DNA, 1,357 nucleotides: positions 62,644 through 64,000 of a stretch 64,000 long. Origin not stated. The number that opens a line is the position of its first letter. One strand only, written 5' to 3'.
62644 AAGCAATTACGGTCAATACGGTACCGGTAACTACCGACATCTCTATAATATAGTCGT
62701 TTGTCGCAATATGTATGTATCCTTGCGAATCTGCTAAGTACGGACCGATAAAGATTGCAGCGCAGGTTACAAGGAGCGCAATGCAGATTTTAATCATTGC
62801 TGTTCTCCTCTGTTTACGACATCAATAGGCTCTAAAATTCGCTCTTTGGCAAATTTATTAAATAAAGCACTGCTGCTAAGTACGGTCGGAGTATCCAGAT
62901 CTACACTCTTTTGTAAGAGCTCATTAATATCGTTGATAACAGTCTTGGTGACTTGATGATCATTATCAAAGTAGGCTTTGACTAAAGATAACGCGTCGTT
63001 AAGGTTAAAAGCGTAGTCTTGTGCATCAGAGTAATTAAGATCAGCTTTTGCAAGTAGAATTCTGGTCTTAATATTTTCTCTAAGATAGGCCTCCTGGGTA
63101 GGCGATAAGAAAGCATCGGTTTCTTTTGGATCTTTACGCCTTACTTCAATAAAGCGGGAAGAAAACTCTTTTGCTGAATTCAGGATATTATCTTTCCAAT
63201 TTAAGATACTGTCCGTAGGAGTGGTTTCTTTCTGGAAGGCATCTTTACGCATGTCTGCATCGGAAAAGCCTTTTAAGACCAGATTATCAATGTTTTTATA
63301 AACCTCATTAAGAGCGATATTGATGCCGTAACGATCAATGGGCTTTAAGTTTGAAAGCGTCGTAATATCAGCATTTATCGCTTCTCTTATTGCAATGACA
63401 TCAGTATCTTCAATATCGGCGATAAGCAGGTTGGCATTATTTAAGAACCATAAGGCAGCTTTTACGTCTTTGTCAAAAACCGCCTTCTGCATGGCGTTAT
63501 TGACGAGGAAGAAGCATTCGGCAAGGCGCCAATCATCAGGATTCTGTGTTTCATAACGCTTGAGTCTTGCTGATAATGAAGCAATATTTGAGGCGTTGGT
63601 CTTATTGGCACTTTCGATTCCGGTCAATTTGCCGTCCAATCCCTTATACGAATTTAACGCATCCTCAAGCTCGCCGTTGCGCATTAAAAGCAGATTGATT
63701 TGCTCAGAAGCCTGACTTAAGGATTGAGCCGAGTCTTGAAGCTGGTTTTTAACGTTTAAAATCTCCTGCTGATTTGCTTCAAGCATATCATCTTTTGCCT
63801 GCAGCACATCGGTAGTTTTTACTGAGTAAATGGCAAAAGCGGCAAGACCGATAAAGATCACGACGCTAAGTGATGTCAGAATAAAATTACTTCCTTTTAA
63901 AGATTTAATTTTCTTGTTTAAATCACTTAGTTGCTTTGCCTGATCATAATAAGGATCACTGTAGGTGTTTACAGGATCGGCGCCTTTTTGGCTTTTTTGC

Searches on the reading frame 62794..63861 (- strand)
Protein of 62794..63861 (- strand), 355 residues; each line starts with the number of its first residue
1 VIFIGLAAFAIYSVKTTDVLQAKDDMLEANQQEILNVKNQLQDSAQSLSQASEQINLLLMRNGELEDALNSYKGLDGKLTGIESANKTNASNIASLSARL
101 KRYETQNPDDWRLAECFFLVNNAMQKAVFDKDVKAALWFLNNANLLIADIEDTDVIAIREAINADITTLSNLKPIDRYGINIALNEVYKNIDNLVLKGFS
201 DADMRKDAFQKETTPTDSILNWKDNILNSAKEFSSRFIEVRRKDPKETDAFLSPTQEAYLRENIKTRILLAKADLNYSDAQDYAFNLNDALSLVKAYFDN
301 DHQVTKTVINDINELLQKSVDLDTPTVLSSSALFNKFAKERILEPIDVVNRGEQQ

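Call 54: search_protein_families(library=pfam, proteins=[window:62794-63861:-], max_evalue=1e-8)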
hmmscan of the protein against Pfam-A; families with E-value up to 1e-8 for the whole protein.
window:62794-63861:- (355 aa): 1 family
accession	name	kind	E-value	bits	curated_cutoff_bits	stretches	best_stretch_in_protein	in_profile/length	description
PF04375.19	HemX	-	2.5e-48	165.2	25.9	1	108-341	2-232/236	HemX, putative uroporphyrinogen-III C-methyltransferase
